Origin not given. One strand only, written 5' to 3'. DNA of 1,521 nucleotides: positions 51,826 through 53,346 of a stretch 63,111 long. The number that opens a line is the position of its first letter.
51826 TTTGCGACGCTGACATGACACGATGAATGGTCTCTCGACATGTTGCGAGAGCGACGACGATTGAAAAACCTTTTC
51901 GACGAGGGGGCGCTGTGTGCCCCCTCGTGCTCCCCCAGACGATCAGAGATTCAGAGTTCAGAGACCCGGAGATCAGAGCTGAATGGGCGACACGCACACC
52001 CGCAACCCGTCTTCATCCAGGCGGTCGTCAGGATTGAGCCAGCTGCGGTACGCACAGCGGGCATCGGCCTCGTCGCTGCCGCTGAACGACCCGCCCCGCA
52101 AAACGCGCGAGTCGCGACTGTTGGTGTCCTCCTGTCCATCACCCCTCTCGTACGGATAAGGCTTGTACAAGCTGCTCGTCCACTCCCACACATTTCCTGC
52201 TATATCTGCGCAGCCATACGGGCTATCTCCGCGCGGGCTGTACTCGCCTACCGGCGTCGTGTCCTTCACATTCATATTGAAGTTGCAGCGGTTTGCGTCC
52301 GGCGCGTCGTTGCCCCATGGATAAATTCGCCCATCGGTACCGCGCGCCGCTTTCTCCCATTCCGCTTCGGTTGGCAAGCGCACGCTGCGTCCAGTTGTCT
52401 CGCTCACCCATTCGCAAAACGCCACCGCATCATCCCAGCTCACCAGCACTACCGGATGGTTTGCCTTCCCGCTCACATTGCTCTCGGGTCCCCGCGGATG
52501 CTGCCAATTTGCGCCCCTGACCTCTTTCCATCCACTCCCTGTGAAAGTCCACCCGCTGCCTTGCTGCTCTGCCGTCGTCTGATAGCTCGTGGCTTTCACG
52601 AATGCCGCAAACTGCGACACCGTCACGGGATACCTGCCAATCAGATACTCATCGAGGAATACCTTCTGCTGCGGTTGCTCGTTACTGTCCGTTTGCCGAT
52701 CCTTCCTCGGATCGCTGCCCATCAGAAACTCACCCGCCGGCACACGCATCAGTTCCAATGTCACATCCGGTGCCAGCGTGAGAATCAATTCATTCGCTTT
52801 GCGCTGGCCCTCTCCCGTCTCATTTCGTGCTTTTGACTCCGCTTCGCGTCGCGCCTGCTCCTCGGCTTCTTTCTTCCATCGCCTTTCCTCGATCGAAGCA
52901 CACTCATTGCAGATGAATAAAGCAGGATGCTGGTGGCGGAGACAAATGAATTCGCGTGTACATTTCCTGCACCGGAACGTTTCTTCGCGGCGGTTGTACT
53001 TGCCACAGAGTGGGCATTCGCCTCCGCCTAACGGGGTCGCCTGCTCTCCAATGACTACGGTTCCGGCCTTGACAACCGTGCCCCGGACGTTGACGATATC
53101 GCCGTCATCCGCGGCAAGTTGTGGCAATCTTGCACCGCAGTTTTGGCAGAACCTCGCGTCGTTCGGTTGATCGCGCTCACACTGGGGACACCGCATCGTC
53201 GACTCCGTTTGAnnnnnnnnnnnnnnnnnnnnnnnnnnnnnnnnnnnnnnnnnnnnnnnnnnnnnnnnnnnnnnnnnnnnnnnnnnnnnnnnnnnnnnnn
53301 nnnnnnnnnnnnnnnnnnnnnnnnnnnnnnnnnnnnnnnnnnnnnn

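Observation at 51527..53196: Second TR-like repeat next to a second FGE target, 19 kb from the only RT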

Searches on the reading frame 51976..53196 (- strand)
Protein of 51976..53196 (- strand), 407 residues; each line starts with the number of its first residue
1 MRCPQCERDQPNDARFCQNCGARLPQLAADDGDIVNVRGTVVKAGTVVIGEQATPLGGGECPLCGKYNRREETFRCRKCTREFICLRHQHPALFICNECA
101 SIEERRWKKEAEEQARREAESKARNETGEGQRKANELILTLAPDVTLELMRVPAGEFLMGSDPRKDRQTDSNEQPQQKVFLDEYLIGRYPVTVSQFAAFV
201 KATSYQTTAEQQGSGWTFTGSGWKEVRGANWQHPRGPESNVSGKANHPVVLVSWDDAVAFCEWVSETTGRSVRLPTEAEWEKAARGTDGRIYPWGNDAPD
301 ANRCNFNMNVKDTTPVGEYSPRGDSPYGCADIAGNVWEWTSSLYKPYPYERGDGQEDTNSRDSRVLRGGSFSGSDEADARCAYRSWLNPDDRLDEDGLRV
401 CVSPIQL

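Call 12: search_protein_families(library=pfam, proteins=[window:51976-53196:-])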
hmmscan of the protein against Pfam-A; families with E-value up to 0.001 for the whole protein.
window:51976-53196:- (407 aa): 3 families
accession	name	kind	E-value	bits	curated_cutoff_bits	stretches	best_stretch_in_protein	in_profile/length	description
PF03781.23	FGE-sulfatase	-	5.3e-63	213.5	23.3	1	149-400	5-253/255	Sulfatase-modifying factor enzyme 1-like domain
PF12773.13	DZR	-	9.6e-08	32.5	27.3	1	3-79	1-44/45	Double zinc ribbon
PF13240.11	Zn_Ribbon_1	-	0.00012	22.2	25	1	3-24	2-23/23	zinc-ribbon domain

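Call 17: find_encoding_contigs(protein=window:51976-53196:-, flank=10000, max_places=10)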
Protein window:51976-53196:- (407 aa): no gene with exactly this product is on record in the collection.

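Call 28: find_homologous_proteins(query=window:51976-53196:-, max_evalue=1e-20)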
Query window:51976-53196:- (407 aa): 6233 proteins with E <= 1e-20 among 8000 candidates; the best 120 are listed.
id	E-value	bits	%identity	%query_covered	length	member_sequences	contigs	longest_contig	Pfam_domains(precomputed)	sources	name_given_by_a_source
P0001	3.0e-285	964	100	100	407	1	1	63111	PF12773.14,PF03781.23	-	-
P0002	7.3e-193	659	62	66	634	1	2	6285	PF03781.23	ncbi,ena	-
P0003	6.7e-163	560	49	79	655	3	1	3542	PF00226.37,PF03781.23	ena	-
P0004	1.3e-147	510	52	65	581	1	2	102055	PF03781.23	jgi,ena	-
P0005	2.7e-135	469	49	67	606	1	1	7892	PF03781.23,PF13691.13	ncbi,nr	ncbi:MAG: SUMF1/EgtB/PvdO family nonheme iron enzyme [Anaerolineales bacterium]|nr:SUMF1/EgtB/PvdO f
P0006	3.3e-130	453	55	56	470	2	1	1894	PF03781.23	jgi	-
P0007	3.2e-126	440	51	64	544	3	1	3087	PF03781.23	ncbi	-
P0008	4.9e-123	429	47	67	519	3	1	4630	PF03781.23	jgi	jgi:formylglycine-generating enzyme required for sulfatase activity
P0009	5.9e-123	429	68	67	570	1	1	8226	PF07714.24,PF00069.32,PF03781.23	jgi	-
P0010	8.3e-123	428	54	100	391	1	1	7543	PF12773.14,PF03781.23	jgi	jgi:formylglycine-generating enzyme required for sulfatase activity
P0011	2.1e-122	427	60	66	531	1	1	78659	PF03781.23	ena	-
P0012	4.8e-121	423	47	63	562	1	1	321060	PF03781.23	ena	-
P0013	1.2e-120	421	59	74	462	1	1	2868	PF00226.37,PF03781.23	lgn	-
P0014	4.4e-119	416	65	67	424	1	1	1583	PF03781.23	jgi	jgi:formylglycine-generating enzyme required for sulfatase activity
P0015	1.1e-118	415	66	66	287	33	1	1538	PF03781.23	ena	-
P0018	1.5e-115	404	48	100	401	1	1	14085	PF13240.12,PF12773.14,PF03781.23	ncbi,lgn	-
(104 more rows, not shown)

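Call 60: find_encoding_contigs(protein=P0010, flank=10000, max_places=3)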
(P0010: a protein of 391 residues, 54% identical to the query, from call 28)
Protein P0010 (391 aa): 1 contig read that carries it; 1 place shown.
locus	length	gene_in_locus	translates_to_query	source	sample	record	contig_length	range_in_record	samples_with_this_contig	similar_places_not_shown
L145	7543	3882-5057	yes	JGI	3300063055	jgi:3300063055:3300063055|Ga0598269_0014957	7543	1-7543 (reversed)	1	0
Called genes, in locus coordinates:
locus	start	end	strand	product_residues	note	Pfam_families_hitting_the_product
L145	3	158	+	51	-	?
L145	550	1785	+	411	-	PF12728:HTH_17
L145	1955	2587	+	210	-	-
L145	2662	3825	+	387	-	PF00004:AAA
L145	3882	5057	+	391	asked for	PF12773:DZR (faint), PF03781:FGE-sulfatase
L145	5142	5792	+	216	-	-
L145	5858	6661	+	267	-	PF12773:DZR (weak), PF13240:Zn_Ribbon_1 (weak), PF08239:SH3_3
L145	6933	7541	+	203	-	?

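Call 61: find_encoding_contigs(protein=P0018, flank=10000, max_places=3)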
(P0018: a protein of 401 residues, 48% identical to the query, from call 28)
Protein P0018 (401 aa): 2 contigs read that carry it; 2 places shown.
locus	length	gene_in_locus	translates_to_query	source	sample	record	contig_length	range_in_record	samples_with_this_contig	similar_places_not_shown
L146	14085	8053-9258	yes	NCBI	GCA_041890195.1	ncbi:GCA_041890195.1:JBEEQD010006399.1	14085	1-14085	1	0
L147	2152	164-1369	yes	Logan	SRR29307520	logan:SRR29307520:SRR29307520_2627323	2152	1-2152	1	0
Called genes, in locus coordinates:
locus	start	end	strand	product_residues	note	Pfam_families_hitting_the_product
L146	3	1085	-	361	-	?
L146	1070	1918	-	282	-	PF01790:LGT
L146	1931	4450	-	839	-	PF00483:NTP_transferase, PF12804:NTP_transf_3, PF00132:Hexapep (faint), PF25084:LbH_EIF2B, PF25087:GMPPB_C, PF02878:PGM_PMM_I, PF02879:PGM_PMM_II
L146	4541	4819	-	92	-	-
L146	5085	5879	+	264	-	PF23914:TPR_CcmH_CycH (faint), PF13428:TPR_14 (faint), PF14559:TPR_19 (faint), PF13431:TPR_17 (faint), PF00515:TPR_1 (faint), PF07719:TPR_2 (faint), PF13181:TPR_8 (faint)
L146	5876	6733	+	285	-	PF01370:Epimerase, PF04321:RmlD_sub_bind, PF01073:3Beta_HSD (weak), PF02719:Polysacc_synt_2, PF16363:GDP_Man_Dehyd, PF07993:NAD_binding_4 (weak)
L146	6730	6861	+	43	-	-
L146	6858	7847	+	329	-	PF00535:Glycos_transf_2, PF13641:Glyco_tranf_2_3, PF13632:Glyco_trans_2_3 (weak)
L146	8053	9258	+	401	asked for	PF12773:DZR, PF13240:Zn_Ribbon_1 (weak), PF03781:FGE-sulfatase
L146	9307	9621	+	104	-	-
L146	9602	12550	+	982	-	PF13231:PMT_2 (faint)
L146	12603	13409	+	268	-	PF00535:Glycos_transf_2, PF10111:Glyco_tranf_2_2 (weak), PF13641:Glyco_tranf_2_3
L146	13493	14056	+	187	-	PF10502:Peptidase_S26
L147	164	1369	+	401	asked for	PF12773:DZR, PF13240:Zn_Ribbon_1 (weak), PF03781:FGE-sulfatase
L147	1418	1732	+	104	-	-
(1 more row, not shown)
